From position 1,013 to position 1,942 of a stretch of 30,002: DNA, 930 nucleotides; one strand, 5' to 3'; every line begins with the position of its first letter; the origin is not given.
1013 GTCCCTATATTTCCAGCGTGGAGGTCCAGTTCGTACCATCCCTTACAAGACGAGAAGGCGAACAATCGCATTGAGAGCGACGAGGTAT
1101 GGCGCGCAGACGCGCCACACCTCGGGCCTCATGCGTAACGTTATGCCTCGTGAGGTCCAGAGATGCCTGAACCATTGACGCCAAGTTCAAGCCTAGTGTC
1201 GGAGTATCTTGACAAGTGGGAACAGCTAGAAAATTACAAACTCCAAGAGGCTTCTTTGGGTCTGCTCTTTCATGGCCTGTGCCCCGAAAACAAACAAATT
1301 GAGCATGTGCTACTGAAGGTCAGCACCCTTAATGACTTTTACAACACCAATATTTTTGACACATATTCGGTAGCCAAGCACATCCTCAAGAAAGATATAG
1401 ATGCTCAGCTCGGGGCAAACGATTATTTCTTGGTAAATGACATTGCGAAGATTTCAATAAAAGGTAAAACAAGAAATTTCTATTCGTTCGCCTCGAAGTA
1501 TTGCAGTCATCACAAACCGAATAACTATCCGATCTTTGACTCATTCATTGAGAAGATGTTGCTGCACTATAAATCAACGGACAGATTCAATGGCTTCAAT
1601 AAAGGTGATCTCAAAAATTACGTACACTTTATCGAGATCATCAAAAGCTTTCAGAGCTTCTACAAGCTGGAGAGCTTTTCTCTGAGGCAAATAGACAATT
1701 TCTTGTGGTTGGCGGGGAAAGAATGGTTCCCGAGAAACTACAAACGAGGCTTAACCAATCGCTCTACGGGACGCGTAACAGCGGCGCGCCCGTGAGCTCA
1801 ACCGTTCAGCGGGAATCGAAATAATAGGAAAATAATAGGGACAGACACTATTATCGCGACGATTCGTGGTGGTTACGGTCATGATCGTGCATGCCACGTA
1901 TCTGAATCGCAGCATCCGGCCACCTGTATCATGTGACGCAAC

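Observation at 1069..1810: Integron-type gene cassette: a single ORF between two sites with canonical attC geometry and no integrase in view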

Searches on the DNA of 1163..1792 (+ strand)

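Call 40: search_with_rna_model(model_id=R1, sources=[L007, L010, L012, L015, L017, L020, L023, L025, L027, L028, L029, L033, L034, L036, L038, L039, L044, L046, L048, L049, L051, L053, L055, L062, L063, L064, L067, L068, L073, L075, L079, L081, L082, L083, L088, L089, L091, L040, L054, L014, L022, L045, L047, L057, L061], max_evalue=0.01, make_alignment=true)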
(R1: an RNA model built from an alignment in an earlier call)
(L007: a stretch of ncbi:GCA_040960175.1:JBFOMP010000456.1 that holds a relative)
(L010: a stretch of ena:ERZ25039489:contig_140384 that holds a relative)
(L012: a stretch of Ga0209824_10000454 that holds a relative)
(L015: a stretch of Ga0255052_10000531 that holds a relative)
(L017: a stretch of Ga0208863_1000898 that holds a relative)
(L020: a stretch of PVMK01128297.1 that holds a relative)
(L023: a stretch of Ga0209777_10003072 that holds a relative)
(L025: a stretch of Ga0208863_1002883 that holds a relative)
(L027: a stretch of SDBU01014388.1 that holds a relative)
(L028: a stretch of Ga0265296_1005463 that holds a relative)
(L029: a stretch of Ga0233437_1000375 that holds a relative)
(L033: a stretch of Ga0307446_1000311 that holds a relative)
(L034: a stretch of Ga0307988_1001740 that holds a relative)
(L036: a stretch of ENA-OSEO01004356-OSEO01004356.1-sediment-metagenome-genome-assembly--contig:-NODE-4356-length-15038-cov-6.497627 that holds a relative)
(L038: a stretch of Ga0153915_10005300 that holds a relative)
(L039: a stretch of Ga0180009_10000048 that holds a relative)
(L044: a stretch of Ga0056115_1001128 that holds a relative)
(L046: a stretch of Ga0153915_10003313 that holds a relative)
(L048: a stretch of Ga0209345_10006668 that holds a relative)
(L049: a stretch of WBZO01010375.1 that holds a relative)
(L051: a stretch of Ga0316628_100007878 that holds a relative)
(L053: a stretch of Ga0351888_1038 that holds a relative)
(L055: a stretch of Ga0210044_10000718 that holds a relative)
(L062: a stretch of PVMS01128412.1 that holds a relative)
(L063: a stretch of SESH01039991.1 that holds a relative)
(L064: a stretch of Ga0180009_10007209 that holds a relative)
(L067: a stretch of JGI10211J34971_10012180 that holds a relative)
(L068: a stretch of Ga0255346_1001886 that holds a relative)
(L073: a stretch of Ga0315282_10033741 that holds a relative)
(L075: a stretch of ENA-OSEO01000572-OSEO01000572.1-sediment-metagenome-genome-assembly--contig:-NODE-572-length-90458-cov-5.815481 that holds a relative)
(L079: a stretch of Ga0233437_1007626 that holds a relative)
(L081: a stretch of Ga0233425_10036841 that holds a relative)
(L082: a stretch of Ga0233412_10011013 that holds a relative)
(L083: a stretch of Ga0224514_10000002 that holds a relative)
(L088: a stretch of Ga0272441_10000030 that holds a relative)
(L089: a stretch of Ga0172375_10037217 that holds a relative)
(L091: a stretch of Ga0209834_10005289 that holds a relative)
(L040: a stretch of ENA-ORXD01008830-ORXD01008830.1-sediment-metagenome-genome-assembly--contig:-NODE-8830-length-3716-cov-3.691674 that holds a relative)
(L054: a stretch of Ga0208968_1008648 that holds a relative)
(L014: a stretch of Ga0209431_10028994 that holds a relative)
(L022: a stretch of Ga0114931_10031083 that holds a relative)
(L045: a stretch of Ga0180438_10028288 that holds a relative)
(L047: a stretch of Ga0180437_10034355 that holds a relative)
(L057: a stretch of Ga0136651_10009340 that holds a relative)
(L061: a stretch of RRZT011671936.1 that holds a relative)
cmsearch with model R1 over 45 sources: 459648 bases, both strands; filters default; matches with E-value up to 0.01: 40.
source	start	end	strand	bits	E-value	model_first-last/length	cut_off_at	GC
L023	8697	8754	-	45.6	1.5e-07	1-49/49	no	0.64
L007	12737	12808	+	44.9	2.3e-07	1-49/49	no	0.51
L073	3794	3852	-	44.5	2.8e-07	1-49/49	no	0.59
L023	7942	8000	-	44.2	3.2e-07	1-49/49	no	0.66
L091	4215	4273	-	43.9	3.9e-07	1-49/49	no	0.41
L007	11425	11486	+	43.7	4.3e-07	1-49/49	no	0.66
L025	4495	4584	-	43.2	5.6e-07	1-49/49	no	0.58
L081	995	1052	-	43.1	6e-07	1-49/49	no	0.59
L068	7784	7842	-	43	6.4e-07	1-49/49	no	0.63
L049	5023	5089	-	42.7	7.6e-07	1-49/49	no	0.69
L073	2579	2635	-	41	1.8e-06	1-49/49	no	0.53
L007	9927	9986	+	40.5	2.4e-06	1-49/49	no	0.62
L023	6426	6485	-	38.4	7.4e-06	1-49/49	no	0.5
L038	511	558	-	38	9.4e-06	1-49/49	no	0.52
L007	10587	10653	+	37.9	9.8e-06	1-49/49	no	0.72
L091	1483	1543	-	36.8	1.8e-05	1-49/49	no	0.61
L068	1549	1609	-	36.6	2.1e-05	1-49/49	no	0.59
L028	7177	7263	-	36.5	2.1e-05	1-49/49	no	0.52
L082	778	859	-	36.3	2.4e-05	1-49/49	no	0.56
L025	2625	2716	-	36.1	2.6e-05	1-49/49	no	0.6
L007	13428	13515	+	35.8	3.1e-05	1-49/49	no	0.55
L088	4840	4897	-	34.6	6.1e-05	1-49/49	no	0.6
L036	10876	10944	-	33.7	9.9e-05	1-49/49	no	0.64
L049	3655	3726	-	32.9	0.00015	1-49/49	no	0.6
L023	4773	4835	-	32.8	0.00016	1-49/49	no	0.51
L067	2316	2385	-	32.5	0.00019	1-49/49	no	0.57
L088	8350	8425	-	32.4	0.00019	1-49/49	no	0.76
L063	4824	4871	-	31.4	0.00034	1-49/49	no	0.46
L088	9204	9263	-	31.1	0.00039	1-49/49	no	0.52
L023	5927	5989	-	31.1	0.0004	1-49/49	no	0.6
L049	4312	4371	-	31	0.00041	1-49/49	no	0.7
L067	360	425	-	28.8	0.0014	1-49/49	no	0.68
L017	261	350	-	27.6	0.0026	1-49/49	no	0.51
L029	6847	6913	-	27.5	0.0027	1-49/49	no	0.57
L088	5585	5642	-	26.9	0.0039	1-49/49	no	0.57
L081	1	61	-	26.9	0.0039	1-47/49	3'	0.66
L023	7086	7156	-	26.4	0.005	1-49/49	no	0.68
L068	9418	9503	-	26.3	0.0053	1-49/49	no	0.58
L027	4431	4502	-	26.2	0.0054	1-49/49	no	0.6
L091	752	823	-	25.6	0.0077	1-49/49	no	0.64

Alignment A5: 40 matches aligned to the model, 99 columns, each read 5' to 3' on its own strand. Consensus structure (alignment columns), stored with it:
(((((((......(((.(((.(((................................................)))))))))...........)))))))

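Call 41: build_rna_model(alignment_id=A5)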
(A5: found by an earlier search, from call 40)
Model R2 built from alignment A5 (40 sequences, 99 columns); structure: stored with the alignment.
model positions 63; base pairs 16; branch points 0; effective number of sequences 40; information 0.775 bits per position. Calibrated on 0.2 Mb of random sequence (short: E-values are rough).
structure used (alignment columns):
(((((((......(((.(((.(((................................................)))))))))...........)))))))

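Call 42: search_with_rna_model(model_id=R2, source=window, filters=off, max_evalue=10, show_alignments=5)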
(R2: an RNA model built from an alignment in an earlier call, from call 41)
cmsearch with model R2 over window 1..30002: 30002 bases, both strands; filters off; matches with E-value up to 10: 7.
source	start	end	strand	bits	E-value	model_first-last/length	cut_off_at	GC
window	1749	1810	+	45.2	2.3e-09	1-63/63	no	0.63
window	1069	1146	+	25.1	0.00025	1-63/63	no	0.62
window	17929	17969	-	9.3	2.4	1-63/63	no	0.63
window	17929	17969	+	9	2.8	1-63/63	no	0.63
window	27062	27078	+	7.2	8.1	1-63/63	no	0.53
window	3023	3063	+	7.1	8.7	1-63/63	no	0.56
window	6890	6918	-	7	9.2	1-63/63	no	0.45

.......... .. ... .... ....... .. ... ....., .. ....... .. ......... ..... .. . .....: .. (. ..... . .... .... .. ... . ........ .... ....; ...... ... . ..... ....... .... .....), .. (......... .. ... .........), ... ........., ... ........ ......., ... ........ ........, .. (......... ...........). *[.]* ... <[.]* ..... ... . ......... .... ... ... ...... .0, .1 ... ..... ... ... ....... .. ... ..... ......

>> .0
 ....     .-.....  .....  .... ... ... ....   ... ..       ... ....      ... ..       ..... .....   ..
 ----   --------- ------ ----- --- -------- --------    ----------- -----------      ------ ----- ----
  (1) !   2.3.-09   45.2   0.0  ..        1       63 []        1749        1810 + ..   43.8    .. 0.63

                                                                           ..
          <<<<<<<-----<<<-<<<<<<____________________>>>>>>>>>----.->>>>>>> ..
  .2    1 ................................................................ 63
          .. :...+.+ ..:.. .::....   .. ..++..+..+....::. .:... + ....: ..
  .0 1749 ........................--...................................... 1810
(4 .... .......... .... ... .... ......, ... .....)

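Call 50: search_with_rna_model(model_id=R2, sources=[L004, L005, L006, L007, L008, L009, L010, L011, L092, L093, L094, L095, L096, L097, L098, L099, L100, L101, L102, L103, L104, L105, L106, L107, L108, L109, L110, L111, L112, L113, L114, L115, L116, L117, L118, L119, L120, L121, L122, L123, L124, L125, L126, L128, L133, L135, L137, L138, L146, L149, L153, L154, L162, L166, L136, L148, L155, L157, L158], max_evalue=0.01)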
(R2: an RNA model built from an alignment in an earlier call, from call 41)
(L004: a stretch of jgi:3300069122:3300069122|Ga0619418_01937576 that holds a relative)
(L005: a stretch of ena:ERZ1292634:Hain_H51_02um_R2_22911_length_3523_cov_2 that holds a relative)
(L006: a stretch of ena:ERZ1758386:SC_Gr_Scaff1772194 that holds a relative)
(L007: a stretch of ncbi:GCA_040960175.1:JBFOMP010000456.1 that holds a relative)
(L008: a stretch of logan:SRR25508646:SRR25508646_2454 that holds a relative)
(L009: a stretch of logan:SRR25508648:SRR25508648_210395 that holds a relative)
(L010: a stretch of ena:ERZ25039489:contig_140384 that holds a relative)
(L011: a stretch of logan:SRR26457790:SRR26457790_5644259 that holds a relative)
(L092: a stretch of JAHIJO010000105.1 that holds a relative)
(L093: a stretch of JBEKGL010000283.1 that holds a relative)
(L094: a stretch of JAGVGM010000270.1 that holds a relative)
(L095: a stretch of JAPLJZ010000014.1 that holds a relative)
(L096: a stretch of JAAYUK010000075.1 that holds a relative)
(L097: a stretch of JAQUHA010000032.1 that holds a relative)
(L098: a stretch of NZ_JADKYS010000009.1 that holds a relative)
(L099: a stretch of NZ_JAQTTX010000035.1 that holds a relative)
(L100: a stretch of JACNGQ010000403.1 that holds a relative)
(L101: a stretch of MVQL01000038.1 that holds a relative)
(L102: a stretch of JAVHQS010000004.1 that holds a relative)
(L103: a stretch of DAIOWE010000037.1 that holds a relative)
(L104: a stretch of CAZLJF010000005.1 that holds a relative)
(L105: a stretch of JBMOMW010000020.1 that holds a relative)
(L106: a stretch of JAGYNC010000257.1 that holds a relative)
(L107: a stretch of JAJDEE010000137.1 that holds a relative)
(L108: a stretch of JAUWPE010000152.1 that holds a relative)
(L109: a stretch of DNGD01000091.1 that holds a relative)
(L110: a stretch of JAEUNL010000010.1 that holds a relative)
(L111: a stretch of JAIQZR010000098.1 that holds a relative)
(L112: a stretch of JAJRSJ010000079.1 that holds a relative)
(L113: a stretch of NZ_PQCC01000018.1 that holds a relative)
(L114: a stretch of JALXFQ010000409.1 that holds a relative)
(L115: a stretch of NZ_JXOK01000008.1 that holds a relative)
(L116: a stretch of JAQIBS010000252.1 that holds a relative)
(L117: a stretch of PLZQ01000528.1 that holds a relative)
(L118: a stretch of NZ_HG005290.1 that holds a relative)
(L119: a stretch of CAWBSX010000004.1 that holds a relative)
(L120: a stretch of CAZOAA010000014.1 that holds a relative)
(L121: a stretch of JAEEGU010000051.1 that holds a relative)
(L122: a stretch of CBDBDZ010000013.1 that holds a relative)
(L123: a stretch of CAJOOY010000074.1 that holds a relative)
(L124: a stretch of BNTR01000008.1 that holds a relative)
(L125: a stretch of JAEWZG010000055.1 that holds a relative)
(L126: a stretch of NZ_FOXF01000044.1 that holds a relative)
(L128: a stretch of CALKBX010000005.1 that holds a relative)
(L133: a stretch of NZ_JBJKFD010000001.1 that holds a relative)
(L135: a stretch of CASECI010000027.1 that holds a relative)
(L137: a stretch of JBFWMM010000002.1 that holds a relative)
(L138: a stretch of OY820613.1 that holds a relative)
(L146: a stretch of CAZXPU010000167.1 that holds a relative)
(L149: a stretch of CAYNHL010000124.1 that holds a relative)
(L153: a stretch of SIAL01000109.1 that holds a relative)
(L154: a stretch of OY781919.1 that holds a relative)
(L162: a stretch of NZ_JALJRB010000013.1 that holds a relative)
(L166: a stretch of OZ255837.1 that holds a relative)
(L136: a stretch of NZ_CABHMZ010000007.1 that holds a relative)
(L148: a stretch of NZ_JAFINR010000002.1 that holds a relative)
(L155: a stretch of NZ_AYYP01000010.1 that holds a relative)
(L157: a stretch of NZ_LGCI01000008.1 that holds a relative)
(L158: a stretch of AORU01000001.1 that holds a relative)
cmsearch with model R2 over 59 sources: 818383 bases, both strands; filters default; matches with E-value up to 0.01: 44.
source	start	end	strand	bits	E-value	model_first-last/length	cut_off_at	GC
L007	12737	12808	+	54.7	2.5e-10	1-63/63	no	0.51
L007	11425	11486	+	54.5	2.9e-10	1-63/63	no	0.66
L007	9927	9986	+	52.2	1.1e-09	1-63/63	no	0.62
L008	2148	2207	+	52.2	1.1e-09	1-63/63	no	0.62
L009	769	828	+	52.2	1.1e-09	1-63/63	no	0.62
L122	10961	11019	+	50.9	2.3e-09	1-63/63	no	0.56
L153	2824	2921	+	49.8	4.5e-09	1-63/63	no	0.61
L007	10587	10653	+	49.5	5.3e-09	1-63/63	no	0.72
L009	1429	1495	+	49.5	5.3e-09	1-63/63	no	0.72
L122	14770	14830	+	48.4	9.9e-09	1-63/63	no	0.56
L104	10577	10646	+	47.6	1.5e-08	1-63/63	no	0.53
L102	657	719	+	47.1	2.1e-08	1-63/63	no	0.63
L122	15481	15535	+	46.9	2.3e-08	1-63/63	no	0.51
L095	8122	8178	+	46.1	3.7e-08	1-63/63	no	0.63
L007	13428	13515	+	44.5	9.2e-08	1-63/63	no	0.55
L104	12210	12301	+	42.9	2.4e-07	1-63/63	no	0.45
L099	4574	4636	+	41.8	4.5e-07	1-63/63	no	0.59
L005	893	954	+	41.5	5.4e-07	1-63/63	no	0.55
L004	927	988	+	39.8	1.4e-06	1-63/63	no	0.65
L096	9925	9985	+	38.1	3.9e-06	1-63/63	no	0.59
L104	11064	11126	+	38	4e-06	1-63/63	no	0.51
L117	3684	3780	+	37.3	5.9e-06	1-63/63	no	0.66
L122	20390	20448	+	36.6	9.2e-06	1-63/63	no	0.53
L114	687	761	+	35.7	1.5e-05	1-63/63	no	0.52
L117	454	546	+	35.6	1.7e-05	1-63/63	no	0.69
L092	3233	3305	+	35.3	1.9e-05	1-63/63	no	0.55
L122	7537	7593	+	35.2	2e-05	1-63/63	no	0.51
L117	1716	1808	+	34.7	2.7e-05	1-63/63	no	0.63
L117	978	1103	+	34.4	3.2e-05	1-63/63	no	0.56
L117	2740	2844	+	34.1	3.9e-05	1-63/63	no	0.62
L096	11257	11325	+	33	7.4e-05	1-63/63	no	0.59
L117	5321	5413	+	32.3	0.00011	1-63/63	no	0.62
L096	8940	8999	+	32.2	0.00011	1-63/63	no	0.67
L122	16662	16736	+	32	0.00013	1-63/63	no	0.51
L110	2937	3005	+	31.8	0.00015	1-63/63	no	0.7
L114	1100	1192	+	31.5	0.00017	1-63/63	no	0.46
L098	10587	10650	+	31.3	0.0002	1-63/63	no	0.61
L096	13534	13597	+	30.5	0.00031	1-63/63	no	0.58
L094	3902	3958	+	29.9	0.00043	1-63/63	no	0.67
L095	12397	12456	+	28.5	0.00097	1-63/63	no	0.63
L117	4327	4419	+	27.7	0.0015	1-63/63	no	0.55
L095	11723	11789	+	26.5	0.0031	1-63/63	no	0.58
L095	11082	11144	+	25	0.0073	1-63/63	no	0.52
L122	9562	9618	+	25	0.0075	1-63/63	no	0.58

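Call 53: search_with_rna_model(model_id=R2, sources=[window, L004, L005, L007, L092, L094, L095, L096, L098, L099, L102, L104, L114, L117, L122], max_evalue=0.01, make_alignment=true)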
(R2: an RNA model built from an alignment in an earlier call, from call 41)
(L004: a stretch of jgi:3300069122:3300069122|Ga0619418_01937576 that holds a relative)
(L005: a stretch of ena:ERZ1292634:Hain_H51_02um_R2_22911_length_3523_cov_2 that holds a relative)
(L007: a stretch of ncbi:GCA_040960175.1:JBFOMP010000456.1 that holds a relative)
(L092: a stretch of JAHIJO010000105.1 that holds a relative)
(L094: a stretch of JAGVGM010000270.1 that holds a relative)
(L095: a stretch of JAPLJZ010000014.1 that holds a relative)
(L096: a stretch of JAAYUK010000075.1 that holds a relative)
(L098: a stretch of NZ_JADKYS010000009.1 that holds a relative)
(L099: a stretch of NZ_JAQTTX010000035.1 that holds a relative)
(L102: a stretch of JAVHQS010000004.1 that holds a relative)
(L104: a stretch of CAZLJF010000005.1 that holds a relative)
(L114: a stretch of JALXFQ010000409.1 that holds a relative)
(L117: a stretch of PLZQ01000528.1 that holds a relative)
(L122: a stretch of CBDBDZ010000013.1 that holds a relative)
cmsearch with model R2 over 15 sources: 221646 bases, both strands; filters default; matches with E-value up to 0.01: 41.
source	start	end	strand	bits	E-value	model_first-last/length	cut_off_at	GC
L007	12737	12808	+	54.7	6.8e-11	1-63/63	no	0.51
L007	11425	11486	+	54.5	7.8e-11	1-63/63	no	0.66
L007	9927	9986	+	52.2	3e-10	1-63/63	no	0.62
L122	10961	11019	+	50.9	6.3e-10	1-63/63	no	0.56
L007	10587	10653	+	49.5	1.4e-09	1-63/63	no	0.72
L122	14770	14830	+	48.4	2.7e-09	1-63/63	no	0.56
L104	10577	10646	+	47.6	4.1e-09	1-63/63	no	0.53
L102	657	719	+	47.1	5.8e-09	1-63/63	no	0.63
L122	15481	15535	+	46.9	6.2e-09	1-63/63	no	0.51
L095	8122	8178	+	46.1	1e-08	1-63/63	no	0.63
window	1749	1810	+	45.2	1.7e-08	1-63/63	no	0.63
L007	13428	13515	+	44.5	2.5e-08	1-63/63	no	0.55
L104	12210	12301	+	42.9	6.6e-08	1-63/63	no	0.45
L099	4574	4636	+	41.8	1.2e-07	1-63/63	no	0.59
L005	893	954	+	41.5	1.5e-07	1-63/63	no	0.55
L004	927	988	+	39.8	3.8e-07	1-63/63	no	0.65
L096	9925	9985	+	38.1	1.1e-06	1-63/63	no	0.59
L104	11064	11126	+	38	1.1e-06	1-63/63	no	0.51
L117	3684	3780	+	37.3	1.6e-06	1-63/63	no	0.66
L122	20390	20448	+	36.6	2.5e-06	1-63/63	no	0.53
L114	687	761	+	35.7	4.1e-06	1-63/63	no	0.52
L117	454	546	+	35.6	4.5e-06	1-63/63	no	0.69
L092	3233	3305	+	35.3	5.2e-06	1-63/63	no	0.55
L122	7537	7593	+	35.2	5.4e-06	1-63/63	no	0.51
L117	1716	1808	+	34.7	7.2e-06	1-63/63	no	0.63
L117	978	1103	+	34.4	8.8e-06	1-63/63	no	0.56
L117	2740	2844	+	34.1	1.1e-05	1-63/63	no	0.62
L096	11257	11325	+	33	2e-05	1-63/63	no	0.59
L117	5321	5413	+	32.3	2.9e-05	1-63/63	no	0.62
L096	8940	8999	+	32.2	3e-05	1-63/63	no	0.67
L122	16662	16736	+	32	3.4e-05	1-63/63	no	0.51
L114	1100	1192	+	31.5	4.6e-05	1-63/63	no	0.46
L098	10587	10650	+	31.3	5.3e-05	1-63/63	no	0.61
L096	13534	13597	+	30.5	8.5e-05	1-63/63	no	0.58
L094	3902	3958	+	29.9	0.00012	1-63/63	no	0.67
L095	12397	12456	+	28.5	0.00026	1-63/63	no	0.63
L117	4327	4419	+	27.7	0.00042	1-63/63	no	0.55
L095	11723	11789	+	26.5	0.00084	1-63/63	no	0.58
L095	11082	11144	+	25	0.002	1-63/63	no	0.52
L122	9562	9618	+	25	0.002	1-63/63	no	0.58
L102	1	55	+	23.7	0.0043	9-63/63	5'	0.58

Alignment A7: 41 matches aligned to the model, 160 columns, each read 5' to 3' on its own strand. Consensus structure (alignment columns), stored with it:
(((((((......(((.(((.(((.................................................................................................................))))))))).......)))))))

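Call 65: search_with_rna_model(model_id=R2, sources=[L172, L174, L175], filters=off, max_evalue=5, show_alignments=6)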
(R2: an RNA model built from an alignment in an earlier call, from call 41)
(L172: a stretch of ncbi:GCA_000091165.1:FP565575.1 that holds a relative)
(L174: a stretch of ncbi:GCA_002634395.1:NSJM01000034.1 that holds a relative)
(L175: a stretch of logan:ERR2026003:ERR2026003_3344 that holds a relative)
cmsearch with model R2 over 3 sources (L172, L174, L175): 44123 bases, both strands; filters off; matches with E-value up to 5: 7.
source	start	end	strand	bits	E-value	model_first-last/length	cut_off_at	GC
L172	7173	7271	+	40.9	4.2e-08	1-63/63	no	0.58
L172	7846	7939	+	23.1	0.0012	1-63/63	no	0.65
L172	4344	4427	+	19.9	0.0076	1-63/63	no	0.71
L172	14060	14087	-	11.8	0.83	1-63/63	no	0.54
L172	7173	7271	-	10.5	1.7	1-63/63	no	0.58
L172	14060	14087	+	9.5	3.1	1-63/63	no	0.54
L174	15576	15606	+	9.4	3.3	1-63/63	no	0.65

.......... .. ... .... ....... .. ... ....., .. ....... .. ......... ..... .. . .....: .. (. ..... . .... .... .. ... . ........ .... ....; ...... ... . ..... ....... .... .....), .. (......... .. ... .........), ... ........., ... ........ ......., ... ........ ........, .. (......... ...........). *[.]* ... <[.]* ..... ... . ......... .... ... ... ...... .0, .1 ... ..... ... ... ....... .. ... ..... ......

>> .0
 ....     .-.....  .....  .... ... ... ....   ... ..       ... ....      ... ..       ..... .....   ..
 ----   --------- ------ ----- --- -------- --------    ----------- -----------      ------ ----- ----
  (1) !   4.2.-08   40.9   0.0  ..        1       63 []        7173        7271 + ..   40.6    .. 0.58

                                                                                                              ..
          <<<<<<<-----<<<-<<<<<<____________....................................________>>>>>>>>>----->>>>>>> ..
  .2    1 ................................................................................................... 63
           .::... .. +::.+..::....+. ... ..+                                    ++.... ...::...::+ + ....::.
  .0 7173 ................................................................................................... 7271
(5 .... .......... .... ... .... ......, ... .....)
